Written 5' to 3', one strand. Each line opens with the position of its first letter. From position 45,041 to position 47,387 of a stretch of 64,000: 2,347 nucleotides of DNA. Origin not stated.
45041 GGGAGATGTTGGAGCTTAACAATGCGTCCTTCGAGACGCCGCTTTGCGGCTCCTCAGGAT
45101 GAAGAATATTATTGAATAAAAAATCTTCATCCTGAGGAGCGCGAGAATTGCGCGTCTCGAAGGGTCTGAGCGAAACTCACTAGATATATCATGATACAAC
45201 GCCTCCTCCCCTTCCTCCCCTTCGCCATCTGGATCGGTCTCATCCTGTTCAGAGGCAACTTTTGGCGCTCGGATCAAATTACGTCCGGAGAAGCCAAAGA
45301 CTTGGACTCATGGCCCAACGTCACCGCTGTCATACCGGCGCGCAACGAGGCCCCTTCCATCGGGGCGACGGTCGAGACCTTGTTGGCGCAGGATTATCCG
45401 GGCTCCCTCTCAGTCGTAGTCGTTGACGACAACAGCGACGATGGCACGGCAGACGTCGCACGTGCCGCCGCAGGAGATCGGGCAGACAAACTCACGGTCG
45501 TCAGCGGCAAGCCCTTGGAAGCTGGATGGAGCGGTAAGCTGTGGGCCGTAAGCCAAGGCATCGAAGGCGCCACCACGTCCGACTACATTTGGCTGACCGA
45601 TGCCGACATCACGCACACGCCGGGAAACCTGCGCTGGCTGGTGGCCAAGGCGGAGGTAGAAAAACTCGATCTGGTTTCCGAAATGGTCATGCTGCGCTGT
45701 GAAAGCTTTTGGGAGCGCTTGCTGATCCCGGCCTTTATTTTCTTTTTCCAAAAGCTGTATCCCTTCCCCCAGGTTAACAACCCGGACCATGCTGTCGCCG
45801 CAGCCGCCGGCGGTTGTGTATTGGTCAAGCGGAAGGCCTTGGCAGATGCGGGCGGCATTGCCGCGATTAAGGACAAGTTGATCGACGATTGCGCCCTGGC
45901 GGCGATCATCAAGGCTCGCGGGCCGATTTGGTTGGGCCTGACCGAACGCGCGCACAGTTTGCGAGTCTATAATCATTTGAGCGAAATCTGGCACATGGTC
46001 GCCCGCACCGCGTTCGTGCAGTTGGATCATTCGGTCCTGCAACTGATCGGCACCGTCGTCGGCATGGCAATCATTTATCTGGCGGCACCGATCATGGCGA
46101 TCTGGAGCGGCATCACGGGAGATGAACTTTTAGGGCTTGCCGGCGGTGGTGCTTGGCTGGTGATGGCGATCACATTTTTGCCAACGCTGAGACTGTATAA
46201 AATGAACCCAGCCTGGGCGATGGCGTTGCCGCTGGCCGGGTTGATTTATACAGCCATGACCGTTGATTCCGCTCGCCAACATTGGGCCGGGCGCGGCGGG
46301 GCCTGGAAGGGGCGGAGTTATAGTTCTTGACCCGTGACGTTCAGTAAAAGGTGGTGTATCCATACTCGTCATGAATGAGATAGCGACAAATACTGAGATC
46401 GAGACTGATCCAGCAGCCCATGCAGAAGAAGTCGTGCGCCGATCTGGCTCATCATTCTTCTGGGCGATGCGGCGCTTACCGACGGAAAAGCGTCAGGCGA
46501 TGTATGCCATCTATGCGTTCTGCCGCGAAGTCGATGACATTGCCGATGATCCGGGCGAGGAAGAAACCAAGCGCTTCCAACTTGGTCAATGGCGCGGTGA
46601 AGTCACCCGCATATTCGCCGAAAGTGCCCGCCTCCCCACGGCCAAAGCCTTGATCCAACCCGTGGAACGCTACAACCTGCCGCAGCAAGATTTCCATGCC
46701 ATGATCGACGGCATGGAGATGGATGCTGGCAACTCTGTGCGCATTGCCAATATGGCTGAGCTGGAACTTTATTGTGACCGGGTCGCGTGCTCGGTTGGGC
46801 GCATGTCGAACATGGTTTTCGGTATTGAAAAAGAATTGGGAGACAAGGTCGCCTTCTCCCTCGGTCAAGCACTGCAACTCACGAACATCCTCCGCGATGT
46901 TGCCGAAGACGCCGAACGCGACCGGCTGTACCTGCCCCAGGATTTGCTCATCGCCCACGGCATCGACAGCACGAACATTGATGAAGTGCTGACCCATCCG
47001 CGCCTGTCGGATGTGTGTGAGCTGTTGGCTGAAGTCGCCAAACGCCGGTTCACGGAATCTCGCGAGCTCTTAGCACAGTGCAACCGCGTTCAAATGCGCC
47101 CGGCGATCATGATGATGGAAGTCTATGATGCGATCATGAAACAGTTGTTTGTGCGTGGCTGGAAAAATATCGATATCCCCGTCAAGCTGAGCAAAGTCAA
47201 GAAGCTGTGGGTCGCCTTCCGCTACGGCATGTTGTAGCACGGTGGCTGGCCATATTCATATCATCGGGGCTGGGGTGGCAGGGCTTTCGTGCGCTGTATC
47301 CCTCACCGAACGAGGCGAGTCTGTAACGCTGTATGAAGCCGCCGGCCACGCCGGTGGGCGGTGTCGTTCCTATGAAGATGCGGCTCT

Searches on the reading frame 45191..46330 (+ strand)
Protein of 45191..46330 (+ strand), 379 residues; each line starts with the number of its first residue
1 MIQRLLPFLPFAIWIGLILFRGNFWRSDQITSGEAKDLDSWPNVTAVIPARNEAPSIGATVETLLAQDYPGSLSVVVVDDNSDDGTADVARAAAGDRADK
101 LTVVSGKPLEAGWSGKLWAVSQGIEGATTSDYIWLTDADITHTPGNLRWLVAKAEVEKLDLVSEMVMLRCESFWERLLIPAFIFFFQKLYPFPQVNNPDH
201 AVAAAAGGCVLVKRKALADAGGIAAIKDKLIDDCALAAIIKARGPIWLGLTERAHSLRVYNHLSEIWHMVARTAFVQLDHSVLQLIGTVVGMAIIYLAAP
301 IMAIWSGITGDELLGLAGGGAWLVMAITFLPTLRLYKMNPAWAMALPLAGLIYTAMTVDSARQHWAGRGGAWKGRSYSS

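Call 11: search_protein_families(library=pfam, proteins=[window:45191-46330:+])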
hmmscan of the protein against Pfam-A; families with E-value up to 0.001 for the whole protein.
window:45191-46330:+ (379 aa): 3 families
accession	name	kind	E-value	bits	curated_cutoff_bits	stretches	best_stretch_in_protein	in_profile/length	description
PF00535.33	Glycos_transf_2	-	8.6e-22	78.3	23.3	1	46-218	2-165/168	Glycosyl transferase family 2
PF13641.12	Glyco_tranf_2_3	-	1.4e-18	68.2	27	1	42-244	1-198/230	Glycosyltransferase like family 2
PF13506.12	Glyco_transf_21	-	3.5e-17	62.9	21.7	1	109-244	11-141/174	Glycosyl transferase family 21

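Call 13: find_encoding_contigs(protein=window:45191-46330:+, flank=10000, max_places=6)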
Protein window:45191-46330:+ (379 aa): 23 contigs read that carry it; 6 places shown.
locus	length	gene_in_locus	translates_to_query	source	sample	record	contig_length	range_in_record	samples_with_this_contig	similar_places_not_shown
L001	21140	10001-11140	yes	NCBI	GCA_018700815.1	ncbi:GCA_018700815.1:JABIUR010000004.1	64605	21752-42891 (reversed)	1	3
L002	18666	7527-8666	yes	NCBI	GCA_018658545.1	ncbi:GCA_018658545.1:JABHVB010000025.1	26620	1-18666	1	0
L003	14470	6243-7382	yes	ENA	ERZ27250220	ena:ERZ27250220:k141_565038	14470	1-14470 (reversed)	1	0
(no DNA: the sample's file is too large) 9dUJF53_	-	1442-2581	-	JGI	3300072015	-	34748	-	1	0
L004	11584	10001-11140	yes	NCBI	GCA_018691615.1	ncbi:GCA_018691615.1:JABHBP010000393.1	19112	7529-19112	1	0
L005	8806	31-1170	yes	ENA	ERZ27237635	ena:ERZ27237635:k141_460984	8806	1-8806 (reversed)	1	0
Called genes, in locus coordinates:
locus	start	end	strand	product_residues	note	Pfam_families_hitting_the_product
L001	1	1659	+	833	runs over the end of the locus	PF00989:PAS, PF08447:PAS_3, PF08448:PAS_4, PF13426:PAS_9, PF08448:PAS_4, PF13426:PAS_9, PF00512:HisKA, PF02518:HATPase_c, +1 more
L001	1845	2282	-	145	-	-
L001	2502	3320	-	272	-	PF12146:Hydrolase_4, PF00561:Abhydrolase_1, PF12697:Abhydrolase_6 (faint)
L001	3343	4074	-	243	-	-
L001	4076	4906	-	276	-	-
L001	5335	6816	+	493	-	PF13188:PAS_8 (faint), PF00015:MCPsignal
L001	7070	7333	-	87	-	PF06233:Usg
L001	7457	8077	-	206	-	PF02798:GST_N, PF13417:GST_N_3, PF13409:GST_N_2, PF00043:GST_C (weak), PF13410:GST_C_2 (faint)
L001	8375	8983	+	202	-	PF05494:MlaC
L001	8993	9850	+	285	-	PF00494:SQS_PSY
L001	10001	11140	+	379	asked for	PF13506:Glyco_transf_21, PF00535:Glycos_transf_2, PF13641:Glyco_tranf_2_3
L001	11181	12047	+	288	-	PF00494:SQS_PSY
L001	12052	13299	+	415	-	PF01266:DAO (weak), PF01593:Amino_oxidase, PF06100:MCRA (faint), PF07992:Pyr_redox_2 (faint), PF13450:NAD_binding_8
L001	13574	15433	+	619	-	PF00432:Prenyltrans (faint), PF07678:TED_complement (faint), PF13249:SQHop_cyclase_N, PF09492:Pec_lyase (faint), PF13243:SQHop_cyclase_C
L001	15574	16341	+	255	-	-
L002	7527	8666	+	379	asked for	PF13506:Glyco_transf_21, PF00535:Glycos_transf_2, PF13641:Glyco_tranf_2_3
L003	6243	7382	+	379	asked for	PF13506:Glyco_transf_21, PF00535:Glycos_transf_2, PF13641:Glyco_tranf_2_3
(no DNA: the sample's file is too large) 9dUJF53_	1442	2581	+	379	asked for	PF13506:Glyco_transf_21, PF00535:Glycos_transf_2, PF13641:Glyco_tranf_2_3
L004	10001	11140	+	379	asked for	PF13506:Glyco_transf_21, PF00535:Glycos_transf_2, PF13641:Glyco_tranf_2_3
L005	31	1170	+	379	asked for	PF13506:Glyco_transf_21, PF00535:Glycos_transf_2, PF13641:Glyco_tranf_2_3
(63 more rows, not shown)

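Call 43: find_homologous_proteins(query=window:45191-46330:+, max_evalue=1e-60)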
Query window:45191-46330:+ (379 aa): 7993 proteins with E <= 1e-60 among 8000 candidates; the best 120 are listed.
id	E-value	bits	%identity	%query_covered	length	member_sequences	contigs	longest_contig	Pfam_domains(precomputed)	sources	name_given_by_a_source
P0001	8.9e-252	853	100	100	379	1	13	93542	PF13506.14,PF13641.13,PF00535.33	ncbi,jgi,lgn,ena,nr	ncbi:MAG: glycosyltransferase [Rhodospirillaceae bacterium]|jgi:hopene-associated glycosyltransferas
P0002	5.4e-250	847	99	100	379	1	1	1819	PF13506.14,PF13641.13,PF00535.33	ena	-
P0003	5.2e-233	791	91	100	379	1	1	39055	PF13506.14,PF13641.13,PF00535.33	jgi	jgi:hopene-associated glycosyltransferase HpnB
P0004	1.4e-232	790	91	100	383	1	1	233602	PF13506.14,PF13641.13,PF00535.33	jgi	jgi:hopene-associated glycosyltransferase HpnB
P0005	4.0e-230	782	89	100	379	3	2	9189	PF13506.14,PF13641.13,PF00535.33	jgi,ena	jgi:hopene-associated glycosyltransferase HpnB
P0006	2.7e-216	736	84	100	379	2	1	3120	PF13506.14,PF13641.13,PF00535.33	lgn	-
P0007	1.5e-192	658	75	99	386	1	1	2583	PF13506.14,PF13641.13,PF00535.33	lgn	-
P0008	4.2e-157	541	90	69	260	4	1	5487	PF13506.14,PF00535.33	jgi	jgi:hopene-associated glycosyltransferase HpnB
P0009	4.5e-144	498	62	97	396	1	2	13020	PF13506.14,PF13641.13,PF00535.33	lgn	-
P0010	1.8e-143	496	61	99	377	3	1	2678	PF13506.14,PF13641.13,PF00535.33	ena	-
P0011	6.3e-143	494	63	96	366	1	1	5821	PF13506.14,PF13641.13,PF00535.33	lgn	-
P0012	8.8e-143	494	60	98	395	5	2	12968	PF13506.14,PF13641.13,PF00535.33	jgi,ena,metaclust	metaclust:\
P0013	1.7e-142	493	61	99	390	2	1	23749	PF13506.14,PF13641.13,PF00535.33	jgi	jgi:hopene-associated glycosyltransferase HpnB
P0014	2.5e-142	493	61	97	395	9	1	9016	PF13506.14,PF13641.13,PF00535.33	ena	-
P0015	5.9e-142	491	62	99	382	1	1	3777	PF13506.14,PF13641.13,PF00535.33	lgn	-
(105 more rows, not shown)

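Call 44: find_encoding_contigs(protein=P0004, flank=10000, max_places=2)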
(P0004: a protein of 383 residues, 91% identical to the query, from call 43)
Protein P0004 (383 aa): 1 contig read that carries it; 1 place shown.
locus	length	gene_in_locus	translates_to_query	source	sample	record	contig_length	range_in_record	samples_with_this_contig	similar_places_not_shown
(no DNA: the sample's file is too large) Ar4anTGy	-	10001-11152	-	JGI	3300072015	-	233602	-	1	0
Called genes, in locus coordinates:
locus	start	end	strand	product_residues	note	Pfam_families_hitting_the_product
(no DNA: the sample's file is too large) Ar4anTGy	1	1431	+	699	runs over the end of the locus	PF05227:CHASE3, PF00015:MCPsignal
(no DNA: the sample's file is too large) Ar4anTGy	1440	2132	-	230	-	-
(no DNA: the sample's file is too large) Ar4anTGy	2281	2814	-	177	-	PF02627:CMD (weak)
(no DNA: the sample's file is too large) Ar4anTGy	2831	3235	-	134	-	-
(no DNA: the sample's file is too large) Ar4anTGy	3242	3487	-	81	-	-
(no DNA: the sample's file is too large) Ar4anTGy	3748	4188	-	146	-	-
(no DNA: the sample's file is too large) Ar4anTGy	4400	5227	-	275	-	PF12146:Hydrolase_4, PF00561:Abhydrolase_1, PF12697:Abhydrolase_6 (faint)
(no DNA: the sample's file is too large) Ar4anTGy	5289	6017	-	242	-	-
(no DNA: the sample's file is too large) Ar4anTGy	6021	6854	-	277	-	-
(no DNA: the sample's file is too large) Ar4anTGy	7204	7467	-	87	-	PF06233:Usg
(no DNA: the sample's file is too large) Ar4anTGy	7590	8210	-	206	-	PF02798:GST_N, PF13417:GST_N_3, PF13409:GST_N_2, PF00043:GST_C (weak)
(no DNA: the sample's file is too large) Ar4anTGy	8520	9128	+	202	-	PF05494:MlaC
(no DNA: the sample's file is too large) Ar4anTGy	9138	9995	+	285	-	PF00494:SQS_PSY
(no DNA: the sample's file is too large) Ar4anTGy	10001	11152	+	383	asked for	PF13506:Glyco_transf_21, PF00535:Glycos_transf_2, PF13641:Glyco_tranf_2_3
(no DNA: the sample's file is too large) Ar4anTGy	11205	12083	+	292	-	PF00494:SQS_PSY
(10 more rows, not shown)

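Call 45: find_encoding_contigs(protein=P0003, flank=10000, max_places=2)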
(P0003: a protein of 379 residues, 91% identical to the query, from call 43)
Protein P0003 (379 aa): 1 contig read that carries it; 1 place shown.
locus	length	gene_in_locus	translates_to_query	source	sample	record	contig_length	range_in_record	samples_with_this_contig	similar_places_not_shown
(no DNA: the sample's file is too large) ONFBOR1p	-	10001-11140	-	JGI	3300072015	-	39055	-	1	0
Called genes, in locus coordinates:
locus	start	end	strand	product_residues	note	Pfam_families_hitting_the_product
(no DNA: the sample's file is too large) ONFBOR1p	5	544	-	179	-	PF02627:CMD (weak)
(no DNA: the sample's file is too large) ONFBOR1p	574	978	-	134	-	-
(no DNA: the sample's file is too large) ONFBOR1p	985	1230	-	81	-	-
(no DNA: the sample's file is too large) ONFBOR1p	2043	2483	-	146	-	-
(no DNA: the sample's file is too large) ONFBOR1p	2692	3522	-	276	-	PF00561:Abhydrolase_1, PF12146:Hydrolase_4, PF12697:Abhydrolase_6 (weak)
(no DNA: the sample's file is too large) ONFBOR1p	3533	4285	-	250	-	-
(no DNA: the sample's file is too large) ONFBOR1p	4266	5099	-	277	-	-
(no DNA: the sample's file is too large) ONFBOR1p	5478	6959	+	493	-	PF13188:PAS_8 (faint), PF13596:PAS_10 (faint), PF00015:MCPsignal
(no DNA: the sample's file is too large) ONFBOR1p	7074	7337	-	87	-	PF06233:Usg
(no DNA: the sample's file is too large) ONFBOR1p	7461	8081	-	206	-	PF02798:GST_N, PF13417:GST_N_3, PF13409:GST_N_2, PF00043:GST_C (weak)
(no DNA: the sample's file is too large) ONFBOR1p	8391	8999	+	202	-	PF05494:MlaC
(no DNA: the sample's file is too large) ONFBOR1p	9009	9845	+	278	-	PF00494:SQS_PSY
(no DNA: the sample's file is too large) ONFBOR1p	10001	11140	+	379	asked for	PF13506:Glyco_transf_21, PF00535:Glycos_transf_2, PF13641:Glyco_tranf_2_3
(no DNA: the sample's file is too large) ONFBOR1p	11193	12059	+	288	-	PF00494:SQS_PSY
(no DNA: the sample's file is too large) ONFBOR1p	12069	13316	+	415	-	PF01266:DAO (weak), PF01593:Amino_oxidase, PF03486:HI0933_like (faint), PF06100:MCRA (faint), PF07992:Pyr_redox_2 (faint), PF13450:NAD_binding_8, PF01593:Amino_oxidase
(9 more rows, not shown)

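Call 46: find_encoding_contigs(protein=P0005, flank=10000, max_places=2)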
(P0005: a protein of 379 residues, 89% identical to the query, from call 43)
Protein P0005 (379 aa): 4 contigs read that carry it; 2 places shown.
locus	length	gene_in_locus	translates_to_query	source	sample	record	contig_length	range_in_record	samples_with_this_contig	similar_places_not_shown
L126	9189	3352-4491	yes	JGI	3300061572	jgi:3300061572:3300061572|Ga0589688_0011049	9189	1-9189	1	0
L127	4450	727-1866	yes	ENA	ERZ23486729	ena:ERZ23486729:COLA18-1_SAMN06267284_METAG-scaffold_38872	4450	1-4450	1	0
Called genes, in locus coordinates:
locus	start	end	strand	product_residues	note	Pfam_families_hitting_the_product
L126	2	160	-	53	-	?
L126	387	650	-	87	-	PF06233:Usg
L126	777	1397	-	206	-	PF02798:GST_N, PF13417:GST_N_3, PF13409:GST_N_2, PF00043:GST_C (faint)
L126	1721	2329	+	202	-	PF05494:MlaC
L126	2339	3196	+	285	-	PF00494:SQS_PSY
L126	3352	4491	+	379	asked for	PF13506:Glyco_transf_21, PF00535:Glycos_transf_2, PF13641:Glyco_tranf_2_3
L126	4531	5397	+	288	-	PF00494:SQS_PSY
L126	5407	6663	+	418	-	PF00070:Pyr_redox (faint), PF01266:DAO, PF01593:Amino_oxidase, PF03486:HI0933_like (faint), PF06100:MCRA (faint), PF07992:Pyr_redox_2 (weak), PF13450:NAD_binding_8, PF01593:Amino_oxidase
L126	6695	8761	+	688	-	PF00432:Prenyltrans (faint), PF07678:TED_complement (faint), PF09492:Pec_lyase (faint), PF13249:SQHop_cyclase_N, PF13243:SQHop_cyclase_C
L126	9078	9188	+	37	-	?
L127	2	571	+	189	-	?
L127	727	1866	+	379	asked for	PF13506:Glyco_transf_21, PF00535:Glycos_transf_2, PF13641:Glyco_tranf_2_3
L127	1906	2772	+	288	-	PF00494:SQS_PSY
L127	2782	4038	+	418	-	PF00070:Pyr_redox (faint), PF01266:DAO, PF01593:Amino_oxidase, PF03486:HI0933_like (faint), PF06100:MCRA (faint), PF07992:Pyr_redox_2 (weak), PF13450:NAD_binding_8, PF01593:Amino_oxidase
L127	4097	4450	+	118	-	?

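Call 47: find_related_loci(query=window:45191-46330:+, collection=metagenome_contigs, flank=10000)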
Query window:45191-46330:+ (379 aa) in metagenome_contigs; peptide patterns used: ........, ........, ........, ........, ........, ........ (x = any residue, [..] = any of these).
598 stretches matched a pattern (row limit reached: there are more); 271 encode a relative of the query (tblastn E <= 1e-3); the best 80 are kept; 80 distinct loci.
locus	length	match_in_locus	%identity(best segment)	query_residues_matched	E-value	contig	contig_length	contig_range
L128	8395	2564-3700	89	1-379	0e+0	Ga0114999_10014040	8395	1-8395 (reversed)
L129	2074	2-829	92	104-379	0e+0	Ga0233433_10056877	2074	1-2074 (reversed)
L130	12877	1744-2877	61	9-379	6e-151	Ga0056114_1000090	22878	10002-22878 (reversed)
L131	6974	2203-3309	65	11-377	6e-145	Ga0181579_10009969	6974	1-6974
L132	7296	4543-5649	60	9-379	1e-141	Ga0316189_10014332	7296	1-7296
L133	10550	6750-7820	61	21-379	7e-141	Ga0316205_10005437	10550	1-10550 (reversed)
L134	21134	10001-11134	59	9-379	3e-137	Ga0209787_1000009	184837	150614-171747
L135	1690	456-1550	60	8-377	2e-148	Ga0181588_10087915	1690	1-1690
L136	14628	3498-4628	58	5-379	2e-135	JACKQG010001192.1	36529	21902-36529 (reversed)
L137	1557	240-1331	57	13-378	3e-147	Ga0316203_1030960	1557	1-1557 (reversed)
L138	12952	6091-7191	59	13-379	9e-133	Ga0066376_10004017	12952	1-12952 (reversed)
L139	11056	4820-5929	58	8-379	9e-133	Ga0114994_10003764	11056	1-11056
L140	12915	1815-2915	59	13-379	9e-133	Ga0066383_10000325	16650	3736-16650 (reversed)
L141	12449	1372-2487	54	6-379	4e-132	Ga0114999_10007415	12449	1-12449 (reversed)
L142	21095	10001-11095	59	8-377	1e-130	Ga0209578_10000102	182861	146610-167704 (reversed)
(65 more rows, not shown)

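Call 70: search_protein_families(library=ncbifam, proteins=[window:45191-46330:+], max_evalue=1e-10)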
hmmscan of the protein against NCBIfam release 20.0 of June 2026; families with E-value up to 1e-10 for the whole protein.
window:45191-46330:+ (379 aa): 4 families
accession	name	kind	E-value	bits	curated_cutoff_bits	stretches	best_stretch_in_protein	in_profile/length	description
TIGR03469.1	HpnB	hypoth_equivalog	2e-169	563.6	379.25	1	9-378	7-385/386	hopene-associated glycosyltransferase HpnB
NF045692.1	OglycostaseCruG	equivalog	6.2e-29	101.1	600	1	33-295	32-294/386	2'-O-glycosyltransferase CruG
TIGR03472.1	HpnI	equivalog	2.2e-13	49.8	310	1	34-362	33-351/373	bacteriohopanetetrol glucosamine biosynthesis glycosyltransferase HpnI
TIGR03937.1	PgaC_IcaA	equivalog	8.1e-12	44.8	422.3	1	16-154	19-150/407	poly-beta-1,6-N-acetyl-D-glucosamine synthase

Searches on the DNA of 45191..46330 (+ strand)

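Call 64: search_with_rna_model(model_id=R1, sources=[L130, L131, L132, L133, L134, L135, L136, L137, L138, L139, L140, L141, L142, L143, L144, L145, L146, L147, L148, L149, L150, L151, L152, L153, L154, L155, L156, L157, L158, L159, L160, L161, L162, L163, L164, L165, L166, L167, L168, L169, L170, L171, L172, L173, L174, L175, L176, L177, L178, L179, L180, L181, L182, L183, L184, L185, L186, L187, L188, L189, L190, L191, L192, L193, L194, L195, L196, L197, L198, L199, L200, L201, L202, L203, L204, L205, L206, L207], max_evalue=0.1)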
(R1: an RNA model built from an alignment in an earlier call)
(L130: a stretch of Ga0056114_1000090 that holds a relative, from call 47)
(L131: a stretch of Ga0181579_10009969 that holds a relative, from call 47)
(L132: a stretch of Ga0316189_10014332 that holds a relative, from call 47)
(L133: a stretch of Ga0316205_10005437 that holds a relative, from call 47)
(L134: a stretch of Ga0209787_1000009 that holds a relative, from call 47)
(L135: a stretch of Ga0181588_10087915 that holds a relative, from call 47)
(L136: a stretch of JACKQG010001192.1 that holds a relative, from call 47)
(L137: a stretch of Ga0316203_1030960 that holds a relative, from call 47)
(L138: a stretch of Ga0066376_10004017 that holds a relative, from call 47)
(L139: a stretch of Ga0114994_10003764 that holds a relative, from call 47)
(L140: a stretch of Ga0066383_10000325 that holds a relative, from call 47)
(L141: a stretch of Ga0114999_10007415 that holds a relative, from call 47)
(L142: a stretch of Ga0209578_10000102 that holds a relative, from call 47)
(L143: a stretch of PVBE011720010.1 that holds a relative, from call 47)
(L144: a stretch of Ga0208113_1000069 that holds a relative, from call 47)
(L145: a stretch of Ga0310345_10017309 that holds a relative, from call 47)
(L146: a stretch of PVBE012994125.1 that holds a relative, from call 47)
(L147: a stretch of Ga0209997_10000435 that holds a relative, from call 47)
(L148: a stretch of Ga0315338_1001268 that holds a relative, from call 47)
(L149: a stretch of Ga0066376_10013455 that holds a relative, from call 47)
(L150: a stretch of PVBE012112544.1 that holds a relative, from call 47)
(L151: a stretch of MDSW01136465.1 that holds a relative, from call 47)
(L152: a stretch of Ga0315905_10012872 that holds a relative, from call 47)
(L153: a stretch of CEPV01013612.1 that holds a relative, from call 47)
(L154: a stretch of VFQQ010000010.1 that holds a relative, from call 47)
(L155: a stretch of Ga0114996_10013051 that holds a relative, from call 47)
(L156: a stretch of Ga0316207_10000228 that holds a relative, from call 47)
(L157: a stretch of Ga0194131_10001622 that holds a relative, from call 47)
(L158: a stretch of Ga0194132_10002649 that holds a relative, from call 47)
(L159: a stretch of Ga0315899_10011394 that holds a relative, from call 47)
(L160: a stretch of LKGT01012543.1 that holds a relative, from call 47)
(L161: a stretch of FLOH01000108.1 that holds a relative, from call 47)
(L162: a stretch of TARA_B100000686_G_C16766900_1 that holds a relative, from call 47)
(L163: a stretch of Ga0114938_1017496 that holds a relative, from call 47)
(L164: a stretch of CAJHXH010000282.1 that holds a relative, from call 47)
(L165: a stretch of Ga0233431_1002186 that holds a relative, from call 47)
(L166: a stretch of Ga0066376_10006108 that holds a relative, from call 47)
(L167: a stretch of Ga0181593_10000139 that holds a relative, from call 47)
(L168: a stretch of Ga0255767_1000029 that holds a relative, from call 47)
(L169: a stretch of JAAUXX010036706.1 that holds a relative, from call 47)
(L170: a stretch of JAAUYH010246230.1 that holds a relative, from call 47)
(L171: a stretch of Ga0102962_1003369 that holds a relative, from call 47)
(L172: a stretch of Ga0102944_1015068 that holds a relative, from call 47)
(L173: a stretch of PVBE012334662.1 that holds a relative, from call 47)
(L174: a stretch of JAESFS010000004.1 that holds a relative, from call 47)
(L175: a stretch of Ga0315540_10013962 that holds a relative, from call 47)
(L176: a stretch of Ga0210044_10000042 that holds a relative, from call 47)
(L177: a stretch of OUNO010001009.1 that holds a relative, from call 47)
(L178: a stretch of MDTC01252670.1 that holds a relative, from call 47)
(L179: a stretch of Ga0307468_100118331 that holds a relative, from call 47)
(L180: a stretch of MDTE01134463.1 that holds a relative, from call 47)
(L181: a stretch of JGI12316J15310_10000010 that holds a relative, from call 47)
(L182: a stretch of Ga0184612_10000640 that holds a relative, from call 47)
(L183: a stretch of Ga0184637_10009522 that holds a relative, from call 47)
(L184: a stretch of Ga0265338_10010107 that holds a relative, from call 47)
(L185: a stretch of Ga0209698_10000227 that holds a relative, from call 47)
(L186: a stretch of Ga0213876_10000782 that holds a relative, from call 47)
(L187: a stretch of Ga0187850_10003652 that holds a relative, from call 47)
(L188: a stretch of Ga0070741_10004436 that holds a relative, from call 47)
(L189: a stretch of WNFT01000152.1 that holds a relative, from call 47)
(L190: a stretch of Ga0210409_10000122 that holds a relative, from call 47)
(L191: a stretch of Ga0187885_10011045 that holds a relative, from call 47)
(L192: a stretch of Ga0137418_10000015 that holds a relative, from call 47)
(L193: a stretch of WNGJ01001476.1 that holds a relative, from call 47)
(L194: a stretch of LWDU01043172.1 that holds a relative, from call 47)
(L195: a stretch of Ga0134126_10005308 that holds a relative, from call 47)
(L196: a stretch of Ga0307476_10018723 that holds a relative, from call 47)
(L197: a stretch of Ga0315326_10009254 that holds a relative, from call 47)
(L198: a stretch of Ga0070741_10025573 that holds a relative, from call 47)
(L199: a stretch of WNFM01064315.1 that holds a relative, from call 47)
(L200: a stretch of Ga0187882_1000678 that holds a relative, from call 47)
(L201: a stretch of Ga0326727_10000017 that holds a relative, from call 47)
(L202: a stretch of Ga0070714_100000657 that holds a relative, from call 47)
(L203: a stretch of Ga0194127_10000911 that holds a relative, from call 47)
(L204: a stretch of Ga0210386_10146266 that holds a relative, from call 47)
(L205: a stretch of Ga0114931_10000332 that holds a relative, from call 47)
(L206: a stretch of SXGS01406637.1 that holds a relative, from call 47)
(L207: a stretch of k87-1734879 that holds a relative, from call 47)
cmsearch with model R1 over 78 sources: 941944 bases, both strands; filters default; matches with E-value up to 0.1: 0.
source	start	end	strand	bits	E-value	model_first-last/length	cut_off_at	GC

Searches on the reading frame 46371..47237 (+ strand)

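Call 11: search_protein_families(library=pfam, proteins=[window:46371-47237:+])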
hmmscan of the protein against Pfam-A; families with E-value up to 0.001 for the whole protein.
window:46371-47237:+ (288 aa): 1 family
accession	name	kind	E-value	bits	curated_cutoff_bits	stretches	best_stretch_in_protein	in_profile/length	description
PF00494.24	SQS_PSY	-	4.3e-71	240.1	26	1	22-275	1-261/263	Squalene/phytoene synthase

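Call 70: search_protein_families(library=ncbifam, proteins=[window:46371-47237:+], max_evalue=1e-10)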
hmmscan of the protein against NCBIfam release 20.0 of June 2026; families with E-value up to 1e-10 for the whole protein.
window:46371-47237:+ (288 aa): 5 families
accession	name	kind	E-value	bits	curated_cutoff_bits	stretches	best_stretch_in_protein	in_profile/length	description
TIGR03465.1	HpnD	equivalog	1.9e-97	325.4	278.6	1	22-287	2-266/267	presqualene diphosphate synthase HpnD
TIGR03464.1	HpnC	equivalog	2.1e-40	138.9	250.45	1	36-283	16-263/267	squalene synthase HpnC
NF045686.1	PhytoSynCyanob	equivalog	2.5e-39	135.2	550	1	21-258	27-276/310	15-cis-phytoene synthase CrtB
NF045921.1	PhytnSynCrtBRhod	equivalog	2.1e-38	132.5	500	1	13-281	5-271/307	15-cis-phytoene synthase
NF042419.1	Phyto_syn_CrtB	equivalog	1.7e-25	90.2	480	1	17-238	6-235/306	15-cis-phytoene synthase CrtB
